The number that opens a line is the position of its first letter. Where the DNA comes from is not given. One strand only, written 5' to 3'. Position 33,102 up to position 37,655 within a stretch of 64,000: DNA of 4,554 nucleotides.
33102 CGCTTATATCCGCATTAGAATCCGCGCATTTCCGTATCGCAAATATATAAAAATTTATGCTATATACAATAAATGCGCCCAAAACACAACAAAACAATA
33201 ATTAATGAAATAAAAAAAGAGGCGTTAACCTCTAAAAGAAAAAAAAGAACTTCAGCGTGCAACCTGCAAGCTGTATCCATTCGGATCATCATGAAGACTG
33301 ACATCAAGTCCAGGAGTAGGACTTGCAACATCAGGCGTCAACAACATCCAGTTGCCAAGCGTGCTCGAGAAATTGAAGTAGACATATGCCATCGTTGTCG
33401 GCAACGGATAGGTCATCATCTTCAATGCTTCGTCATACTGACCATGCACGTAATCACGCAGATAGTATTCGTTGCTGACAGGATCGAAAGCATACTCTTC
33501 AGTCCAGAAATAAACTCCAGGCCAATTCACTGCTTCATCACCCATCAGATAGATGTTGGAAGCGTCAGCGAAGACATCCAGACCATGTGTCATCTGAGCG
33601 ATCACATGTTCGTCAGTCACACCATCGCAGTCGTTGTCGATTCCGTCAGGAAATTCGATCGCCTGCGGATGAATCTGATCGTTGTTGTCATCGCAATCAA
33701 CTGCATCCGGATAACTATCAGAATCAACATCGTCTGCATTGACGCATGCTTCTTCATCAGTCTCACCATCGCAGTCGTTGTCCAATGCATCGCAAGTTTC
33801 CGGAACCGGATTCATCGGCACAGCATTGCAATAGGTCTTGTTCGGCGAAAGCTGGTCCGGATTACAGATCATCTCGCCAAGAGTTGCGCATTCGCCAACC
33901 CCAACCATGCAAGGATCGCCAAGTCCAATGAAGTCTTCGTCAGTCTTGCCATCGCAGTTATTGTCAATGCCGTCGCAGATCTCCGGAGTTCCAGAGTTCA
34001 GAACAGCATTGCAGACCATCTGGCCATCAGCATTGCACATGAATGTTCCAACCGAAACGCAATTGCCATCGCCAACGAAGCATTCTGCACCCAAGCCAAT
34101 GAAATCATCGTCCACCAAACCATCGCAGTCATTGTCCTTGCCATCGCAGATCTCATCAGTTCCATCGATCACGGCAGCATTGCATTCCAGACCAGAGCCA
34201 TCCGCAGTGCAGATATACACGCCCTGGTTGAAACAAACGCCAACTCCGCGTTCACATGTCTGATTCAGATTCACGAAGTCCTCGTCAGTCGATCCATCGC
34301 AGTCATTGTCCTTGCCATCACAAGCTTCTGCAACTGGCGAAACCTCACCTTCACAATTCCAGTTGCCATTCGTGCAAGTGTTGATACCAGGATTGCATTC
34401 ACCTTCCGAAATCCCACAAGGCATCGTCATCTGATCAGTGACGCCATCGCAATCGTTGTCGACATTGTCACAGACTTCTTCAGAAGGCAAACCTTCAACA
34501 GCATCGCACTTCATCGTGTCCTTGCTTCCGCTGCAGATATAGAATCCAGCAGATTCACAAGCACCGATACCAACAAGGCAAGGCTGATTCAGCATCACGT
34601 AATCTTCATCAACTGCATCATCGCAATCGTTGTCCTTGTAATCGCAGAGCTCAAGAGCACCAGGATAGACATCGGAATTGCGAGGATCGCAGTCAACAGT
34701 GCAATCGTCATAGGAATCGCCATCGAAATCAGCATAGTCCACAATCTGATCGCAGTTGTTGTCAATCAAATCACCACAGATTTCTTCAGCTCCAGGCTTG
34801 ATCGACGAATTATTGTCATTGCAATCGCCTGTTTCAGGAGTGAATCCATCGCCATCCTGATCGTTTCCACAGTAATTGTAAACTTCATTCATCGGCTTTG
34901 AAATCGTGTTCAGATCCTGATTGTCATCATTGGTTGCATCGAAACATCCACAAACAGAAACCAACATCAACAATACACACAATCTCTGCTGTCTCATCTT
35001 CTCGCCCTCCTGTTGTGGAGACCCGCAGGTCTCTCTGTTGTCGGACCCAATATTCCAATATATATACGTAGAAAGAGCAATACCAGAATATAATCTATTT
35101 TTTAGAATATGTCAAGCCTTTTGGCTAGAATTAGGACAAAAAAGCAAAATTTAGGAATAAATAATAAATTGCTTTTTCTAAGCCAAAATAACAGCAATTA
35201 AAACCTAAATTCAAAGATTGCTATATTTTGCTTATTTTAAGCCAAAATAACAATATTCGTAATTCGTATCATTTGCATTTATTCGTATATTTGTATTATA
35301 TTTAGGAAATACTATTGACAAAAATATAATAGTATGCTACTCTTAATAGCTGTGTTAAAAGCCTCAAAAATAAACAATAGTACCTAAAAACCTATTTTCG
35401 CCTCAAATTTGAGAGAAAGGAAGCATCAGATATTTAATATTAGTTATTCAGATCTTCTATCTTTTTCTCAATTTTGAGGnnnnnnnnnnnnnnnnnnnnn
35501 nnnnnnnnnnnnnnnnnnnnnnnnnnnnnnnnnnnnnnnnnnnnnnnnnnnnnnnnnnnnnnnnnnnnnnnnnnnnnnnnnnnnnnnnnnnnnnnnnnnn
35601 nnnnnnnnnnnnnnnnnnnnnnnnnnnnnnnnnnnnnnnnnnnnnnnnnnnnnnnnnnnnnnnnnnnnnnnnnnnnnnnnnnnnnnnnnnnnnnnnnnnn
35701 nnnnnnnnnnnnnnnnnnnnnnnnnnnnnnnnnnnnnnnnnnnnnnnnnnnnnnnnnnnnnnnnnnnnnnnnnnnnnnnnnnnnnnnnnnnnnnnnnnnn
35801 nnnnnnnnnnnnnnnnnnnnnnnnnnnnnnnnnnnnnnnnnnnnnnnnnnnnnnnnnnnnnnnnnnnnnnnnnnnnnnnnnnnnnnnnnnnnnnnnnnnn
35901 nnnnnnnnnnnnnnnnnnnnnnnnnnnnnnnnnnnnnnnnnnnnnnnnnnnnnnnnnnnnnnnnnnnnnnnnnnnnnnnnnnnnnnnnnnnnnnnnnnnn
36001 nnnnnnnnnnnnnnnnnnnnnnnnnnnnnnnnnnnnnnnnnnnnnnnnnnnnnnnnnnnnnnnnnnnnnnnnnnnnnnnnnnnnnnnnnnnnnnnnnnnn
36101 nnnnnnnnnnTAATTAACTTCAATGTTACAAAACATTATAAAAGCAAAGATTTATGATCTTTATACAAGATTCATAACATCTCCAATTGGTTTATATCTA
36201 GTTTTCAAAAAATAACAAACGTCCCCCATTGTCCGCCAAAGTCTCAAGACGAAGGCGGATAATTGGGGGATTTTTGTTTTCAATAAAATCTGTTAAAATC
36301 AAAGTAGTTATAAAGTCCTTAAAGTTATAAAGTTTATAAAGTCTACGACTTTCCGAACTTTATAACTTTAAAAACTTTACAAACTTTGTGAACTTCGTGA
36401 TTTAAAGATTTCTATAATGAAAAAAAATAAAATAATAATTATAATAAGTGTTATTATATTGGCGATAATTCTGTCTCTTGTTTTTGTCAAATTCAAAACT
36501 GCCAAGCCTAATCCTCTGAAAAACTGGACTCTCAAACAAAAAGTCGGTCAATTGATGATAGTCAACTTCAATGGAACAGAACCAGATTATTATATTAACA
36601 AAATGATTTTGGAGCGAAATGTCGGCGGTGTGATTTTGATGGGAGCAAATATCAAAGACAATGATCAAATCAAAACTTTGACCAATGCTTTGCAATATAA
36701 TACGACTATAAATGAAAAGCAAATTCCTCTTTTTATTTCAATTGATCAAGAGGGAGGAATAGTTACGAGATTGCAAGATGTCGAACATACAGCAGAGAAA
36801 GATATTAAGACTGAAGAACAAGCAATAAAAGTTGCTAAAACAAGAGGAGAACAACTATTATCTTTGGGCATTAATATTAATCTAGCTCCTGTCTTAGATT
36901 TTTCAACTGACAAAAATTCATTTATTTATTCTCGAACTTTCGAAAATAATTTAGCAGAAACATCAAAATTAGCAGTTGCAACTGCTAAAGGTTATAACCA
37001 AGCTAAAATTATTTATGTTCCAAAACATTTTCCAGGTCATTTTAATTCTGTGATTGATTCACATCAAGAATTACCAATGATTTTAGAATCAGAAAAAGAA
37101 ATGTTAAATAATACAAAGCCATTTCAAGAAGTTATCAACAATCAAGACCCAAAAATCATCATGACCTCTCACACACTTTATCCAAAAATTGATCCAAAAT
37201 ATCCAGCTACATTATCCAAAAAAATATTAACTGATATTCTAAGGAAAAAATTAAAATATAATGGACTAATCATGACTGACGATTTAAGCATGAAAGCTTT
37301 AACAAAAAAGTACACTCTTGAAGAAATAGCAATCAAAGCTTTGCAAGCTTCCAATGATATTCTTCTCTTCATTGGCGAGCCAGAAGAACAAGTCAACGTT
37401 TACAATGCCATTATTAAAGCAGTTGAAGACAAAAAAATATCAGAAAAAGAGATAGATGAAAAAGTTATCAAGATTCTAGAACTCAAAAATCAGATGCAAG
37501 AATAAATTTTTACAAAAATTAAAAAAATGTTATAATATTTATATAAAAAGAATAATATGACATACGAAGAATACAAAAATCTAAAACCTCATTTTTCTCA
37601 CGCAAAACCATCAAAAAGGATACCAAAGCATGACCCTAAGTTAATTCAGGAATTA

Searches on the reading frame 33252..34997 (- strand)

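Call 8: search_protein_families(library=pfam, proteins=[window:33252-34997:-], max_evalue=0.01)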
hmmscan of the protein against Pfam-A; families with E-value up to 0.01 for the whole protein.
window:33252-34997:- (581 aa): 1 family
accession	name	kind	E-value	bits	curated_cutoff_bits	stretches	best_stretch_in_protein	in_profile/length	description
PF11617.13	Cu-binding_MopE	-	4.1e-53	177.7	27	8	58-87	1-29/30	Putative metal-binding motif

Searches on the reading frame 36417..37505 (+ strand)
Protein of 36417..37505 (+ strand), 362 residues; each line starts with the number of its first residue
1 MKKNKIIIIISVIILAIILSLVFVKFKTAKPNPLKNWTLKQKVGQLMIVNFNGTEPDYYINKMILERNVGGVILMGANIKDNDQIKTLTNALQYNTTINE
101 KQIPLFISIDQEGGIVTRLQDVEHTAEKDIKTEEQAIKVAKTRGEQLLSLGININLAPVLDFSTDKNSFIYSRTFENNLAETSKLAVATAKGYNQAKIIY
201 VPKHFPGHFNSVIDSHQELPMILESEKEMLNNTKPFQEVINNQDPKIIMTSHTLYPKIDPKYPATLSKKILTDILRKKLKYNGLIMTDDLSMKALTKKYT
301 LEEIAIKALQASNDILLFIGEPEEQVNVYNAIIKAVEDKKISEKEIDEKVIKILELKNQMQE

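Call 8: search_protein_families(library=pfam, proteins=[window:36417-37505:+], max_evalue=0.01)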
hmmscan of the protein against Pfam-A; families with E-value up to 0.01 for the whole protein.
window:36417-37505:+ (362 aa): 1 family
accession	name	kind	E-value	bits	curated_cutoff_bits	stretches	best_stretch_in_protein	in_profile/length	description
PF00933.27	Glyco_hydro_3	-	2.3e-69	234.7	27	1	38-355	1-315/316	Glycosyl hydrolase family 3 N terminal domain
